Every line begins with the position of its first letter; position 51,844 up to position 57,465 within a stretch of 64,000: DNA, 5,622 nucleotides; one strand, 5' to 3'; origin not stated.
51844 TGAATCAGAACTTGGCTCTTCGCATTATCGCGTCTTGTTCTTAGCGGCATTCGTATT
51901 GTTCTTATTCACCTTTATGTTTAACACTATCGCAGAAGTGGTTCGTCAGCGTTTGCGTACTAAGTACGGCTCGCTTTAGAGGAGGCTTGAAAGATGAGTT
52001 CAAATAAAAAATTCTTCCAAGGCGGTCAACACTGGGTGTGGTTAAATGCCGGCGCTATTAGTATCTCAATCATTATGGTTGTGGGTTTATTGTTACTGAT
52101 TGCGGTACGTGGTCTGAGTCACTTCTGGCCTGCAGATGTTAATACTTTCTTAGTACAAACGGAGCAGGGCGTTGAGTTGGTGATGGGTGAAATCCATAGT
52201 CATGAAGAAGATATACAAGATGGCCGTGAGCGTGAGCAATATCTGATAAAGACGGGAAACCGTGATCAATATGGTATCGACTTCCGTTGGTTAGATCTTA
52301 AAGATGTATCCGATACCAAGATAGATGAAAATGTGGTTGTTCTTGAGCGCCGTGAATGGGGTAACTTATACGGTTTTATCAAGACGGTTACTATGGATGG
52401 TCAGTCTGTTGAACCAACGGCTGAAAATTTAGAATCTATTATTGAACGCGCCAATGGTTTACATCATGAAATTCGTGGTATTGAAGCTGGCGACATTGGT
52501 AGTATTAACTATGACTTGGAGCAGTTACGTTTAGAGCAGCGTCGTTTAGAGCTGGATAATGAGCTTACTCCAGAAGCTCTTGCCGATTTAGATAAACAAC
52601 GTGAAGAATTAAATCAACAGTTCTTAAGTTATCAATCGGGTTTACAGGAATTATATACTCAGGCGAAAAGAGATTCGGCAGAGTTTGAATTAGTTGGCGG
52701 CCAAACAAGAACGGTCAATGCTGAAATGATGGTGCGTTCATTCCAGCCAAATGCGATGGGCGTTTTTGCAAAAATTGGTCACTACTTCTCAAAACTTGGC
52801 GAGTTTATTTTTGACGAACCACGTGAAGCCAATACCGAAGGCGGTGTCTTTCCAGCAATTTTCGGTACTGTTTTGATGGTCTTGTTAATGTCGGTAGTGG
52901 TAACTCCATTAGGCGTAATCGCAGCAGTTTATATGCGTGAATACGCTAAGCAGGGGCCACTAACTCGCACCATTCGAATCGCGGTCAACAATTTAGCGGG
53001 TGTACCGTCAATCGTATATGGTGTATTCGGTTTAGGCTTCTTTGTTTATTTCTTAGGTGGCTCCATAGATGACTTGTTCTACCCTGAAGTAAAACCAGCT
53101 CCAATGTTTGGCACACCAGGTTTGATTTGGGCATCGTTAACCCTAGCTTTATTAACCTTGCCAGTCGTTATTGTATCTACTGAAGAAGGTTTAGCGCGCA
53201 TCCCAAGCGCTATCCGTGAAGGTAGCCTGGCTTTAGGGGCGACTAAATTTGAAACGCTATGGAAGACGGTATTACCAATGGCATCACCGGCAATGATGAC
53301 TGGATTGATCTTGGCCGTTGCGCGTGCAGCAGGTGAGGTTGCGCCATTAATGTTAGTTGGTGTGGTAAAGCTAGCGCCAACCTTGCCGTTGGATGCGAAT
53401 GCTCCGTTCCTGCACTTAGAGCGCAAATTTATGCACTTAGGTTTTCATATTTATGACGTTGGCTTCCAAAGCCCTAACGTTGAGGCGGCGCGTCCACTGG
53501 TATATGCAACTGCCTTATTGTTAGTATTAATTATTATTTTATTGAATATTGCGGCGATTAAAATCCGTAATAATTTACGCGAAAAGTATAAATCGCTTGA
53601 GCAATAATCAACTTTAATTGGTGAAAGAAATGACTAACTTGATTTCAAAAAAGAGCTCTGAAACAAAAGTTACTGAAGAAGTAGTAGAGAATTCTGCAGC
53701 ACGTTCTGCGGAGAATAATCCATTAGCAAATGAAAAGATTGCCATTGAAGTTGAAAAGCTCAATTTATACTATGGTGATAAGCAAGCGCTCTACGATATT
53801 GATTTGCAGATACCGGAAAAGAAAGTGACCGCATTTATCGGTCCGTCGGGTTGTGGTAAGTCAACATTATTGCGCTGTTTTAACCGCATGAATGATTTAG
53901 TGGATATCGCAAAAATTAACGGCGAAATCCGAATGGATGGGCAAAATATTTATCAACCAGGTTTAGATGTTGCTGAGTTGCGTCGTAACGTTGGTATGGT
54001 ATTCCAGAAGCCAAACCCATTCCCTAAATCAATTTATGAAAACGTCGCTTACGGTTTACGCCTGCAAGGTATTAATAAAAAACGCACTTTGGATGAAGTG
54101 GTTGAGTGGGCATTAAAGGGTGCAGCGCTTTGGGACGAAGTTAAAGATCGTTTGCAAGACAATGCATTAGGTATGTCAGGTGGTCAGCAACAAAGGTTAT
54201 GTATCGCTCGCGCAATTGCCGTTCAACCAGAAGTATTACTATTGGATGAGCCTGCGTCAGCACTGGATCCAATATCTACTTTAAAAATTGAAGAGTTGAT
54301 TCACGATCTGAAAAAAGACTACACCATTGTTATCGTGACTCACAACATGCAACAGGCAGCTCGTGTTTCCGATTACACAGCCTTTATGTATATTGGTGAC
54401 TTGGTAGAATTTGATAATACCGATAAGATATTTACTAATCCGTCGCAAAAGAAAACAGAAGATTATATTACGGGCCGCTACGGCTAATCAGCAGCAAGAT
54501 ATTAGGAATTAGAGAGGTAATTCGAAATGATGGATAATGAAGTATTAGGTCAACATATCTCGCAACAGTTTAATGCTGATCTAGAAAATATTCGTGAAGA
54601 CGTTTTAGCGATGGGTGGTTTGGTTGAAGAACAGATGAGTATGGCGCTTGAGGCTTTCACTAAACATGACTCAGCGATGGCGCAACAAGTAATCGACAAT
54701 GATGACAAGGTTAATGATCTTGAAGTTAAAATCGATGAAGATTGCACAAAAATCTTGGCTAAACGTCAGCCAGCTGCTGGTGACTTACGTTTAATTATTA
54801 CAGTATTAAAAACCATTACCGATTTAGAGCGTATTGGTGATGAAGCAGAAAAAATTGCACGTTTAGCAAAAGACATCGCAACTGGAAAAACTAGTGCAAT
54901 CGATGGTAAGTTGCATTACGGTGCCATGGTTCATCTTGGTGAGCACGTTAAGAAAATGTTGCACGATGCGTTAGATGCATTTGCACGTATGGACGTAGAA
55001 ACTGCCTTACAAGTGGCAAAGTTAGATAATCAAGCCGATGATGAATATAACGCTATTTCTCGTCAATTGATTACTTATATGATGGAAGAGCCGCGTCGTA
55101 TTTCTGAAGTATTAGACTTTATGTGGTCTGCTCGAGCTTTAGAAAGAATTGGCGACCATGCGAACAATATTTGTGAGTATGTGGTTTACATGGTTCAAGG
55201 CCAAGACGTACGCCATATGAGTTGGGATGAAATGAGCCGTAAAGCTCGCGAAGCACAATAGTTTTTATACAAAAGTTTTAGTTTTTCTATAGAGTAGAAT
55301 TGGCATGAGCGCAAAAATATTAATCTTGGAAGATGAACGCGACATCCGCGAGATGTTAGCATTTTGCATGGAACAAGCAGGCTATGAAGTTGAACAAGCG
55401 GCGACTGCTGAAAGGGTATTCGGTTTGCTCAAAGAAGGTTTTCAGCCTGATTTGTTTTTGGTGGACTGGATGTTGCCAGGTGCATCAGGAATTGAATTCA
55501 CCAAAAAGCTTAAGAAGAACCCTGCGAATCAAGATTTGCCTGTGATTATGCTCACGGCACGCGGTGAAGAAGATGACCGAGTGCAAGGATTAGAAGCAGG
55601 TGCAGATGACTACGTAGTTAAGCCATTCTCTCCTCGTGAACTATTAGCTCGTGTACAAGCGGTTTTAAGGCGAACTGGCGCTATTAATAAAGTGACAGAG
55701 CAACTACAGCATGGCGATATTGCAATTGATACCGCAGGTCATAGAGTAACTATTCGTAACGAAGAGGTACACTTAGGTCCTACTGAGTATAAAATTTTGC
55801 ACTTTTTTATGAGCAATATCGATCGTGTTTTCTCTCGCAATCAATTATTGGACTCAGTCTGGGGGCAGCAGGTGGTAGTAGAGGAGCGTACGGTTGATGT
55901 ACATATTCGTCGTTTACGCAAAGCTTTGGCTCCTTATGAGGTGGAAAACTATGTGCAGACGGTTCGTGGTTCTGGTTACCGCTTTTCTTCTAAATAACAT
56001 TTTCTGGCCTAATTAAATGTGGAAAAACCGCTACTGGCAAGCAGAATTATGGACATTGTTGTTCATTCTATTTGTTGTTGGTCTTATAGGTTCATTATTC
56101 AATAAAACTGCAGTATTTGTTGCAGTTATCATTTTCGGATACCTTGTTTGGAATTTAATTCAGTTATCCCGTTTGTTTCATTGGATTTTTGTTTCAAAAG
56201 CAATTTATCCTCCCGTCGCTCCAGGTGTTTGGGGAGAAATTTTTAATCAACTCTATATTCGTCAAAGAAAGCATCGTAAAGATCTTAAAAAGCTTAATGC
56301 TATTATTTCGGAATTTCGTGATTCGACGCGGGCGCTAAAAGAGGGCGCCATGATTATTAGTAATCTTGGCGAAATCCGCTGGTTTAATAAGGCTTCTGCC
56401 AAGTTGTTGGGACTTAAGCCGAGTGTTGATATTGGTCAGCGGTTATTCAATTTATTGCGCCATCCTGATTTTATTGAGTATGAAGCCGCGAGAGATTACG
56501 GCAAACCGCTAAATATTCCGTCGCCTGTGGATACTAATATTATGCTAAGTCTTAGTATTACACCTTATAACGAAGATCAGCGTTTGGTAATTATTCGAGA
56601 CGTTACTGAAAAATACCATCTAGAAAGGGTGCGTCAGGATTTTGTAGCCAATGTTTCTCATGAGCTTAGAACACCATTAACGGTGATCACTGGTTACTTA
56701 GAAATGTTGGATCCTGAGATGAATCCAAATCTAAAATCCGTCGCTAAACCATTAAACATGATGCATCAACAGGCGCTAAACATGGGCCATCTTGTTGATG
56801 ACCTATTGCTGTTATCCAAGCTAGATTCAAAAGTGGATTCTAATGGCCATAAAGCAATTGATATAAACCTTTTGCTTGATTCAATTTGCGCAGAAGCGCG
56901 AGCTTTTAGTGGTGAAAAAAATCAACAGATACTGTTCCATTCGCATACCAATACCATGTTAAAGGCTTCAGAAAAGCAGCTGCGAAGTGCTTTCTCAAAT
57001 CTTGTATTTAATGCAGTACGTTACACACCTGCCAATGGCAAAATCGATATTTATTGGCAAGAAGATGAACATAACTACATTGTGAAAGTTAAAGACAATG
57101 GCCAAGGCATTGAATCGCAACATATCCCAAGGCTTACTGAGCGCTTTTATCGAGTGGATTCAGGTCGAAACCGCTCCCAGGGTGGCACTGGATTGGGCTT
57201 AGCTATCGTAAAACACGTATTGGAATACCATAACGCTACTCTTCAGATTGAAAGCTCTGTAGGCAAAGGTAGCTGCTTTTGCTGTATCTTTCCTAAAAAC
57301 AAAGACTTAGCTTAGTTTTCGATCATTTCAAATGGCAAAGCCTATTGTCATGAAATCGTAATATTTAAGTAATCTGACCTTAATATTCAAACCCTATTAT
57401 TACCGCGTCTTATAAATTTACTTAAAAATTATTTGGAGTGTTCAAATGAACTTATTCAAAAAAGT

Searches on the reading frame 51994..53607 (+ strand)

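Call 9: search_protein_families(library=pfam, proteins=[window:51994-53607:+])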
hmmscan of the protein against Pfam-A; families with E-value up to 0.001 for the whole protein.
window:51994-53607:+ (537 aa): 1 family
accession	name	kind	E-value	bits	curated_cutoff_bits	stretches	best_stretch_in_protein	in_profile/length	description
PF00528.27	BPD_transp_1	-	4.5e-14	53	26.4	1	305-520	3-174/184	Binding-protein-dependent transport system inner membrane component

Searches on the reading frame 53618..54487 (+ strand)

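Call 9: search_protein_families(library=pfam, proteins=[window:53618-54487:+])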
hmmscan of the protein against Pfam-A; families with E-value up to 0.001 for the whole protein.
window:53618-54487:+ (289 aa): 6 families
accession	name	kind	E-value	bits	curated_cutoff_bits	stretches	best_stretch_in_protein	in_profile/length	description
PF00005.33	ABC_tran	-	1.2e-32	113.9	25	1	59-213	2-136/137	ABC transporter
PF13304.12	AAA_21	-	2.8e-11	44.5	27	2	169-244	221-300/304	AAA domain, putative AbiEii toxin, Type IV TA system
PF02463.25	SMC_N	-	1.5e-07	31.5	40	1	155-250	135-205/220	RecF/RecN/SMC N terminal domain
PF13401.12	AAA_22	-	3.7e-05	24.5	27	1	68-175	5-65/130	AAA domain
PF03193.22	RsgA_GTPase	-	0.00011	22.6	30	1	34-90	73-128/174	RsgA GTPase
PF13476.12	AAA_23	-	0.00026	22.1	27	1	61-88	15-39/201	AAA domain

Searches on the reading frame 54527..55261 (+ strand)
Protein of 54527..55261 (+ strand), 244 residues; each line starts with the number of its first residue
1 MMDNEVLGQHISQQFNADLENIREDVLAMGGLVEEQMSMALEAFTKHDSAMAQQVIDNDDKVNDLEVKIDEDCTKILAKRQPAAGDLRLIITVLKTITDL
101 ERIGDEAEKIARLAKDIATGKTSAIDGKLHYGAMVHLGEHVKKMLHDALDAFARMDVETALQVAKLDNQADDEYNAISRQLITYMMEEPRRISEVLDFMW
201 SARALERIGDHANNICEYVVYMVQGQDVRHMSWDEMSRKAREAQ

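Call 9: search_protein_families(library=pfam, proteins=[window:54527-55261:+])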
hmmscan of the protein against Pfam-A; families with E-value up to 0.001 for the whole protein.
window:54527-55261:+ (244 aa): 1 family
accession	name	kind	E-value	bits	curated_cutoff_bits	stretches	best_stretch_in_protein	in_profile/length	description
PF01895.24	PhoU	-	1.1e-50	170.4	23.5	2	27-113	2-88/89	PhoU domain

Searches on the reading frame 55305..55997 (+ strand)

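Call 9: search_protein_families(library=pfam, proteins=[window:55305-55997:+])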
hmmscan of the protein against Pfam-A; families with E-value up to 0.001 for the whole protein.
window:55305-55997:+ (230 aa): 2 families
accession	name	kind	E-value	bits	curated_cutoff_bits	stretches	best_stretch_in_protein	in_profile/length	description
PF00072.30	Response_reg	-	5.1e-29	101.1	30.2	1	5-118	1-111/111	Response regulator receiver domain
PF00486.34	Trans_reg_C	-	2e-27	95.5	26.2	1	153-227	2-77/77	Transcriptional regulatory protein, C terminal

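Call 57: search_protein_families(library=ncbifam, proteins=[window:55305-55997:+], max_evalue=1e-10)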
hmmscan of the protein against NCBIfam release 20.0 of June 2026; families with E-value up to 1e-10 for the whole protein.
window:55305-55997:+ (230 aa): 62 families (the best 25 are shown)
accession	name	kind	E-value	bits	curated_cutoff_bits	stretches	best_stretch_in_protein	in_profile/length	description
TIGR02154.1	PhoB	equivalog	5.1e-98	326.9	296.2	1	1-228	1-226/226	phosphate regulon transcriptional regulator PhoB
NF007546.0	PRK10161.1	equivalog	2.6e-83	279.1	471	1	1-229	1-227/229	phosphate response regulator transcription factor PhoB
NF053854.1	RespRegPhoBBctds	equivalog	2.7e-67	226.4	270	1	5-227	1-224/225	two-component system response regulator PhoB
NF040689.1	MtrAB_MtrA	equivalog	5.8e-62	208.9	300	1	5-226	1-217/219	MtrAB system response regulator MtrA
NF008296.0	PRK11083.1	equivalog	1.1e-58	198.3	273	1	2-228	3-226/228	two-component system response regulator CreB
NF041734.1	resp_reg_RppA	equivalog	4e-54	183.4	250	1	4-228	2-228/229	two-component system response regulator RppA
NF041733.1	resp_reg_CseB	equivalog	7.8e-53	179.2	350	1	4-228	2-227/228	two-component system response regulator CseB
NF045944.1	ResRegRpaBCyano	equivalog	4.6e-52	176.7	330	1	6-227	1-227/229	response regulator transcription factor RpaB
NF007982.1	PRK10710.1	equivalog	6.5e-52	176.4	380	1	3-229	8-229/235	envelope stress response regulator BaeR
NF040534.1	resp_reg_YycF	equivalog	8.7e-52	175.7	340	1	4-226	2-226/231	response regulator YycF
NF007005.1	PRK09468.1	equivalog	5.5e-50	170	331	1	3-227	4-231/237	osmolarity response regulator transcription factor OmpR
NF033117.2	vanR_ACDEGLN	exception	3.5e-48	164.1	350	1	5-226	1-224/226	VanR-ABDEGLN family response regulator transcription factor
NF033120.0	vanR_FM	exception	7.2e-46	156.7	460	1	4-228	5-230/231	vancomycin resistance response regulator transcription factor, VanR-F/VanR-M family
TIGR01387.1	cztR_silR_copR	subfamily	8.3e-45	153.1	279.2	1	5-226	1-217/218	heavy metal response regulator transcription factor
NF007820.0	PRK10529.1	equivalog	2.3e-44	151.5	325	1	3-227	2-223/225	two-component system response regulator KdpE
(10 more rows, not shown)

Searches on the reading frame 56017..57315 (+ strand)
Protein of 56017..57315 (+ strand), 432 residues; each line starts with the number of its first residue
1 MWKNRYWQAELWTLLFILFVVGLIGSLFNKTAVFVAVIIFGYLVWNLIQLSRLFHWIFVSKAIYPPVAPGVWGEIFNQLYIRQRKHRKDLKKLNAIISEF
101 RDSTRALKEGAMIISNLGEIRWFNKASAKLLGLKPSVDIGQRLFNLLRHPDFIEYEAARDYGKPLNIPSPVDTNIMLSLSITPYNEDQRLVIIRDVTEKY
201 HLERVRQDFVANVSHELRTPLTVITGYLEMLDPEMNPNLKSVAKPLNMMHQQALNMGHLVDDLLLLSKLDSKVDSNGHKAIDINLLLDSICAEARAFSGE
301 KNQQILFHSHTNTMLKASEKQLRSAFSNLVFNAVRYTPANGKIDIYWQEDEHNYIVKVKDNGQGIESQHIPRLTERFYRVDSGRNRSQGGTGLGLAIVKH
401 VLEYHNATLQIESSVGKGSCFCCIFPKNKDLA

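Call 9: search_protein_families(library=pfam, proteins=[window:56017-57315:+])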
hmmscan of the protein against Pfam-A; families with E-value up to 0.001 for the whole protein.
window:56017-57315:+ (432 aa): 5 families
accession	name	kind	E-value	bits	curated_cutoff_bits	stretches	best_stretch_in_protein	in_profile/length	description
PF02518.31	HATPase_c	-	2.8e-26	92.6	26.4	1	319-427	3-109/111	Histidine kinase-, DNA gyrase B-, and HSP90-like ATPase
PF11808.13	PhoR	-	2.4e-19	69.9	27.1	1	7-88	2-83/86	Phosphate regulon sensor protein PhoR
PF00512.31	HisKA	-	1.3e-18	67.3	26.9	1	206-271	2-65/66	His Kinase A (phospho-acceptor) domain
PF13581.12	HATPase_c_2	-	0.00025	21.5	27.4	1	321-401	31-108/127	Histidine kinase-like ATPase domain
PF00989.32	PAS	-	0.00037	20.9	22.6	1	106-153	9-56/113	PAS fold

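Call 57: search_protein_families(library=ncbifam, proteins=[window:56017-57315:+], max_evalue=1e-10)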
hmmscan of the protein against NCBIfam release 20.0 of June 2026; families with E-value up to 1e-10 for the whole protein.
window:56017-57315:+ (432 aa): 67 families (the best 25 are shown)
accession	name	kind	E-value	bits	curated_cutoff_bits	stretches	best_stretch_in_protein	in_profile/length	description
TIGR02966.1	phoR_proteo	equivalog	4.6e-124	413.8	334.2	1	95-425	3-333/333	phosphate regulon sensor histidine kinase PhoR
NF008235.0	PRK11006.1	equivalog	4e-121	404.9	390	1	6-427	6-423/431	phosphate regulon sensor histidine kinase PhoR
NF046044.1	PnpS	equivalog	5.6e-78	262.7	400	1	84-426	41-390/390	two-component system histidine kinase PnpS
NF033092.0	HK_WalK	equivalog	3.9e-62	210.6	725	1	84-426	251-593/594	cell wall metabolism sensor histidine kinase WalK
NF041735.1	hist_kin_RppB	equivalog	5e-55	187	400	1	204-423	214-435/438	two-component system sensor histidine kinase RppB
NF053855.1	HisKinPhoRBctds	equivalog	5.6e-48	163.7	500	1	191-423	346-579/583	two-component system sensor histidine kinase PhoR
NF047874.1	MASE3_PAS_HK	subfamily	2e-46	159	560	1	47-428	207-626/655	MASE3 domain-containing sensor histidine kinase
NF033093.1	HK_VicK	exception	1.5e-42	145.8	680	1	190-430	193-438/448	cell wall metabolism sensor histidine kinase VicK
NF033091.0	HK_VanS_ACDEFG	equivalog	1.1e-40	139.6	400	1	203-415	71-283/293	vancomycin resistance histidine kinase VanS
NF007837.0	PRK10549.1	equivalog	1e-39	136.6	603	1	203-422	237-453/466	envelope stress sensor histidine kinase BaeS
NF040691.1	MtrAB_MtrB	equivalog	2.7e-39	135.6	450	1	195-430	260-495/507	MtrAB system histidine kinase MtrB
NF012163.2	BaeS_SmeS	equivalog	4.8e-39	134.5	500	1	203-414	237-445/457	sensor histidine kinase efflux regulator BaeS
NF008312.0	PRK11100.1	equivalog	5.1e-38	131.1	356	1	207-420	257-467/477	two-component system sensor histidine kinase CreC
TIGR01386.1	cztS_silS_copS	subfamily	1.4e-37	129.7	292.55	1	207-417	242-449/457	heavy metal sensor histidine kinase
NF008468.0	PRK11360.1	equivalog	8.5e-36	123.5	646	1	106-429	276-610/616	two-component system sensor histidine kinase AtoS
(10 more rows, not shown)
